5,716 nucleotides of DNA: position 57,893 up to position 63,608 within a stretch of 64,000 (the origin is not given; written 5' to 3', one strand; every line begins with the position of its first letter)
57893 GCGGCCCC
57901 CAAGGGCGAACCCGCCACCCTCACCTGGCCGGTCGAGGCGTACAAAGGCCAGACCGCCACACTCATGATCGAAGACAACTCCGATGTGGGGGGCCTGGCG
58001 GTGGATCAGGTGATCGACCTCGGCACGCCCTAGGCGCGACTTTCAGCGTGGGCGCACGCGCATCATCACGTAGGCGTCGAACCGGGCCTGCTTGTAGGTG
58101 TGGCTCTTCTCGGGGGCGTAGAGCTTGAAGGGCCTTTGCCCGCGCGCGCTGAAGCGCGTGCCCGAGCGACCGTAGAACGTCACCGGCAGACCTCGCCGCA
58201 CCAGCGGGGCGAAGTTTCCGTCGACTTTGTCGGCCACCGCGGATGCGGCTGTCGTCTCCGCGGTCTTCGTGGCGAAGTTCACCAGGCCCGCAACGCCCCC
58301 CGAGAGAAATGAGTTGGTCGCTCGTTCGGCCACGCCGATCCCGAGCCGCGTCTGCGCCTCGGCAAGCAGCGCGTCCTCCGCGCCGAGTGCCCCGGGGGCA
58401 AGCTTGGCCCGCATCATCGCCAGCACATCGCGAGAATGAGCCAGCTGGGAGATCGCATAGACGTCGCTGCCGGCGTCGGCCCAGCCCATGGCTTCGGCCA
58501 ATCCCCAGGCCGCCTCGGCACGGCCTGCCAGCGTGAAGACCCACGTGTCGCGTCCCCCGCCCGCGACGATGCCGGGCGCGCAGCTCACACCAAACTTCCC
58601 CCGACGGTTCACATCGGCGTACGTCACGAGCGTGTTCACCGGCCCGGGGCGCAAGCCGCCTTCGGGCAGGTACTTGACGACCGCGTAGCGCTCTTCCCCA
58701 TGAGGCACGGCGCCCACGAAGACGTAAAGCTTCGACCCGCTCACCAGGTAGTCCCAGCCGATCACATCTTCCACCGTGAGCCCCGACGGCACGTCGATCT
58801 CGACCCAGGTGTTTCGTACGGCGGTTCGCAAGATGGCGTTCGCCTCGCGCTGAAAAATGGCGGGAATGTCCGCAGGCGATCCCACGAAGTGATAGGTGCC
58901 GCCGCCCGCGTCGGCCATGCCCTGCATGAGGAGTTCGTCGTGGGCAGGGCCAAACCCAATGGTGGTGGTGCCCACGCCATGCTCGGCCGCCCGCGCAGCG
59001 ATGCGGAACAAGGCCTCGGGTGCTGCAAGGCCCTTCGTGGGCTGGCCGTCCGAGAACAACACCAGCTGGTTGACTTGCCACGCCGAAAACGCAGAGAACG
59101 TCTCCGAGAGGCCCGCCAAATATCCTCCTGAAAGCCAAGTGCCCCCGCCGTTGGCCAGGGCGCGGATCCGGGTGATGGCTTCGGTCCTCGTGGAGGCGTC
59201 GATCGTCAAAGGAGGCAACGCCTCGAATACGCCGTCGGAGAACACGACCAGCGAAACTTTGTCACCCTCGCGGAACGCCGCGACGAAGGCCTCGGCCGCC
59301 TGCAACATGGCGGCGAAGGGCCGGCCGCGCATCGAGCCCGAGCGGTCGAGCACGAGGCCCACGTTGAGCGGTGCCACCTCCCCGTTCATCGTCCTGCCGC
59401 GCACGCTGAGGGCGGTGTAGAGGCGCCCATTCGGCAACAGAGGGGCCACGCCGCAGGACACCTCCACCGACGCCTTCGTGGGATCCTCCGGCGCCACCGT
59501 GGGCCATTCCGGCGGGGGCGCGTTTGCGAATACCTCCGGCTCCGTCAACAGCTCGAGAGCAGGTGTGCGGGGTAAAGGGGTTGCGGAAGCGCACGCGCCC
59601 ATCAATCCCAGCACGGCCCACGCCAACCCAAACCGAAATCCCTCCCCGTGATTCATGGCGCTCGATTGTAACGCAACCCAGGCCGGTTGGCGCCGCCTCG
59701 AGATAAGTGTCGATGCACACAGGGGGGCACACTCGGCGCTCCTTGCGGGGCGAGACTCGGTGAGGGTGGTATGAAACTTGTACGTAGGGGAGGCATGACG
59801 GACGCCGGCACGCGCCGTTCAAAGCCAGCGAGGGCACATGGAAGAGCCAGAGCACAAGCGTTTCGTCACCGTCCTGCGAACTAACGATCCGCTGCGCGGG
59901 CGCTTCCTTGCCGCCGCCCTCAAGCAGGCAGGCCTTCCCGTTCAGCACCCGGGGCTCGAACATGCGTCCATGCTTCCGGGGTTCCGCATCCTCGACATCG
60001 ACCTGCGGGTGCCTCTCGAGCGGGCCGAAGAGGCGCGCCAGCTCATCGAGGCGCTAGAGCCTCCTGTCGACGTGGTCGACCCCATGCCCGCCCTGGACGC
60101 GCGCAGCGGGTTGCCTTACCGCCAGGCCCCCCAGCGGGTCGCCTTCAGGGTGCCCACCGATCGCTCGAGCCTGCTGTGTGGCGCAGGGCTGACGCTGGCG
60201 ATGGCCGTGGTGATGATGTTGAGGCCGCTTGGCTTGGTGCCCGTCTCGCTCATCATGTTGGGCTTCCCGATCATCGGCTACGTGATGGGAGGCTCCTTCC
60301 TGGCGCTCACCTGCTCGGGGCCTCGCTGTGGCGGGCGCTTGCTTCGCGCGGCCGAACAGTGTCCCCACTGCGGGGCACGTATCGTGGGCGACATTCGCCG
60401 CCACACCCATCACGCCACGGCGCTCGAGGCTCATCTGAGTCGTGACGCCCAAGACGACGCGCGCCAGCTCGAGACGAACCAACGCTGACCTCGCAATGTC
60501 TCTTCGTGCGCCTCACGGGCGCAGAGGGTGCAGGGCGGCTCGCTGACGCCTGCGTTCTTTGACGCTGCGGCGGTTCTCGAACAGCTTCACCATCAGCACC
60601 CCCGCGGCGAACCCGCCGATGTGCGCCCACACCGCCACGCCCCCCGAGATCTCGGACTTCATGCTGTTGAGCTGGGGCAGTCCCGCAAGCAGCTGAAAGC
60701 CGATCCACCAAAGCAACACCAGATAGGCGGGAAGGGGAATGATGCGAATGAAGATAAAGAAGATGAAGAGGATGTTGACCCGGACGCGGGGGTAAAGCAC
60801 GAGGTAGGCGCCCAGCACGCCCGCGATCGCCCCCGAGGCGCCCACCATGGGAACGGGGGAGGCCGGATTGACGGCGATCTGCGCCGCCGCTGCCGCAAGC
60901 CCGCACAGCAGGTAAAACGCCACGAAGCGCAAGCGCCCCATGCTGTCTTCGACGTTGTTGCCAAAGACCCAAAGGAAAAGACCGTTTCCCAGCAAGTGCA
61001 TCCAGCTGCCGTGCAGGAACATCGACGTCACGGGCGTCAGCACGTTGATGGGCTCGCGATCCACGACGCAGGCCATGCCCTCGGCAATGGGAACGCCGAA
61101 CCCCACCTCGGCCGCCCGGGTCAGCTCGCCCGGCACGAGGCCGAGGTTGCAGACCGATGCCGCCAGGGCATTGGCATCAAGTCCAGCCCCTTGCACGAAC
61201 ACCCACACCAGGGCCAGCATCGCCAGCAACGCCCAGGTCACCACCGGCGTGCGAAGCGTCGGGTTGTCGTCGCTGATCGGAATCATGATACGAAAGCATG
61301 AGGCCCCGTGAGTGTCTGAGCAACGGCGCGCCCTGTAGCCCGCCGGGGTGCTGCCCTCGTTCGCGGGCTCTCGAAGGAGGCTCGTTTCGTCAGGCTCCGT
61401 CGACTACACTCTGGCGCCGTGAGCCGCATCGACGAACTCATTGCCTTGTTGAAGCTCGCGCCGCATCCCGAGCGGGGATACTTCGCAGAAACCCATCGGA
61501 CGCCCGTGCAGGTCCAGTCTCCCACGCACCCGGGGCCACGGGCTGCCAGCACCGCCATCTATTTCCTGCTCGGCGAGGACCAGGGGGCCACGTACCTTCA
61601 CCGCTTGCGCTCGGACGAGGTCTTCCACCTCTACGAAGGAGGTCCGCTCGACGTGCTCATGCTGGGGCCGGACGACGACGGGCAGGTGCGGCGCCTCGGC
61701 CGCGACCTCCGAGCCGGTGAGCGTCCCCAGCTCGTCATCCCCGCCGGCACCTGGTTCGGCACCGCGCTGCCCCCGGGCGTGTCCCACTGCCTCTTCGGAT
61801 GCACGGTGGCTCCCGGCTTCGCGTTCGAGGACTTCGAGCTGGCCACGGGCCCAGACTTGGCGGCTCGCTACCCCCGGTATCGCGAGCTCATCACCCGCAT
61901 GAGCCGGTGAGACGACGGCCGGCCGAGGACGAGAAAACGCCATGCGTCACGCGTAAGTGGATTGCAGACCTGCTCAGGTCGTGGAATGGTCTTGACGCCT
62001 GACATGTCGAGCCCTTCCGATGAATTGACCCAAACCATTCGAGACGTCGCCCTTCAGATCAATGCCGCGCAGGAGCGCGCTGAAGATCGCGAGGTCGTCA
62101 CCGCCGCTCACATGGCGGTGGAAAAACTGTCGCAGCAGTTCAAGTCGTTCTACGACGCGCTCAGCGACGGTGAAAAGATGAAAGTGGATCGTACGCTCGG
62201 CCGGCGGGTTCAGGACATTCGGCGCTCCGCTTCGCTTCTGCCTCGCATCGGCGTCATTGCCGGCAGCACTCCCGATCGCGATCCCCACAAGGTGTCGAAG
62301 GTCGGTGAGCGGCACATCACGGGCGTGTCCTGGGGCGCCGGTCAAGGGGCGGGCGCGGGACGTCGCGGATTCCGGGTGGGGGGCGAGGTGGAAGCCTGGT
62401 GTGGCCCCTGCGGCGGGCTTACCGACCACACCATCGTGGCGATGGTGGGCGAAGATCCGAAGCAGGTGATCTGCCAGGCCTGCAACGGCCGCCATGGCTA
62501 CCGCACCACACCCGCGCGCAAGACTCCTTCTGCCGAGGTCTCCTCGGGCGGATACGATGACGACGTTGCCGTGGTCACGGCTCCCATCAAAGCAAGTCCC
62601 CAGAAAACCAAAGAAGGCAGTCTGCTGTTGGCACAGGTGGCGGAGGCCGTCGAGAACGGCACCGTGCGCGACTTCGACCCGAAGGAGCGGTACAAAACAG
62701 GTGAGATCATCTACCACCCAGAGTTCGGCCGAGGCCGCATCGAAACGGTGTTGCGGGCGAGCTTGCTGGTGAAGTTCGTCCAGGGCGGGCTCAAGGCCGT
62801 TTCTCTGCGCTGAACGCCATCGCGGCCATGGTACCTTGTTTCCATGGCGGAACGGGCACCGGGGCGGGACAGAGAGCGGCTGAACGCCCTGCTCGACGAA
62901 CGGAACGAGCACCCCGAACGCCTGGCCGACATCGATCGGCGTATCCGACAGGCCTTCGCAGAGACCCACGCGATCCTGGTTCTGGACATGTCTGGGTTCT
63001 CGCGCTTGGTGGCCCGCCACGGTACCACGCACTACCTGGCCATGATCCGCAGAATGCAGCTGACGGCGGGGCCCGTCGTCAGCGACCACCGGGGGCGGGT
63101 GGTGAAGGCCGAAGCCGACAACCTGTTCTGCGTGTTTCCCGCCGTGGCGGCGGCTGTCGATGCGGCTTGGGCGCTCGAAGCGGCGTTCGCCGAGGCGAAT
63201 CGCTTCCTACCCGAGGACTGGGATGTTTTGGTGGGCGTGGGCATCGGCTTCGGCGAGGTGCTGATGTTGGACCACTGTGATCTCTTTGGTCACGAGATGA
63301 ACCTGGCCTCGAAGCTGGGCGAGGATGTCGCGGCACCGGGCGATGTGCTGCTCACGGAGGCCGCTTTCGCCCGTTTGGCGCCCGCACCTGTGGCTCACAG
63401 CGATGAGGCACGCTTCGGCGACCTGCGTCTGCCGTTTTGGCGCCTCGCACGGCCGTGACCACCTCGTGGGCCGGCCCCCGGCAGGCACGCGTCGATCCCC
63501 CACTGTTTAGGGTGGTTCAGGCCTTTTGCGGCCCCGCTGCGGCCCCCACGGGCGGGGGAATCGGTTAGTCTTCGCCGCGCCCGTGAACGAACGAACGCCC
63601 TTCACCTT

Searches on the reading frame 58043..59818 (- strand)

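Call 25: search_protein_families(library=pfam, proteins=[window:58043-59818:-], max_evalue=0.0001)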
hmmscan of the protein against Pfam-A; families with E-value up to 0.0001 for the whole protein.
window:58043-59818:- (591 aa): 3 families
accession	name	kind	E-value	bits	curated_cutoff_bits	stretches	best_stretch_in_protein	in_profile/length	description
PF00092.34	VWA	-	2.8e-16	60.7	23.8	1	152-323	1-173/174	von Willebrand factor type A domain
PF13519.12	VWA_2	-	3.2e-12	47.5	27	1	155-259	3-107/107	von Willebrand factor type A domain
PF13768.12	VWA_3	-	1.6e-11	45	27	1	153-311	3-155/155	von Willebrand factor type A domain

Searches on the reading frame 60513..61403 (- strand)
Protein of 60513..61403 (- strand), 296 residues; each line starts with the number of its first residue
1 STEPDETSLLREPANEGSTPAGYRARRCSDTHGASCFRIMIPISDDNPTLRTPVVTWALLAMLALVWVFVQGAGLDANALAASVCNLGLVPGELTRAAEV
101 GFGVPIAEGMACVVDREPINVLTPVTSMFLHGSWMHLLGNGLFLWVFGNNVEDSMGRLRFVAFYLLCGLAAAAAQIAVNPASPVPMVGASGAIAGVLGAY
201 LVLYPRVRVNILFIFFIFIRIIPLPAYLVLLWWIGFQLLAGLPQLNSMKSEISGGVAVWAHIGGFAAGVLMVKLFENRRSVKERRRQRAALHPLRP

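Call 25: search_protein_families(library=pfam, proteins=[window:60513-61403:-], max_evalue=0.0001)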
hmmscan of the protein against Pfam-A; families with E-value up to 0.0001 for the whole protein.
window:60513-61403:- (296 aa): 1 family
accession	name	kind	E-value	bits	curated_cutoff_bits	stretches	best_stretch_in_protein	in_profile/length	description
PF01694.28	Rhomboid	-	3.6e-34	118.4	22.6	1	124-274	7-139/143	Rhomboid domain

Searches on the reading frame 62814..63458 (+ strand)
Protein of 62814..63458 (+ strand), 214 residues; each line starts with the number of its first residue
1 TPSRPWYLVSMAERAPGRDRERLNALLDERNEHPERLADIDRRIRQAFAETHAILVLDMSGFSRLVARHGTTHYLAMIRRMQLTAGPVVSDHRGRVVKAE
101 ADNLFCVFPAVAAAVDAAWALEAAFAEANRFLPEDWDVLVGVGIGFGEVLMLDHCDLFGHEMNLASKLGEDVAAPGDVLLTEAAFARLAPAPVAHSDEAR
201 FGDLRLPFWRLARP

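Call 25: search_protein_families(library=pfam, proteins=[window:62814-63458:+], max_evalue=0.0001)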
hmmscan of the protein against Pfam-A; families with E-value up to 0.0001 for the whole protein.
window:62814-63458:+ (214 aa): 1 family
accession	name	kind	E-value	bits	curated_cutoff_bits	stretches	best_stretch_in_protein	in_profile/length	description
PF00211.25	Guanylate_cyc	-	9.9e-05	22.4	21.9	0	52-189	9-156/183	Adenylate and Guanylate cyclase catalytic domain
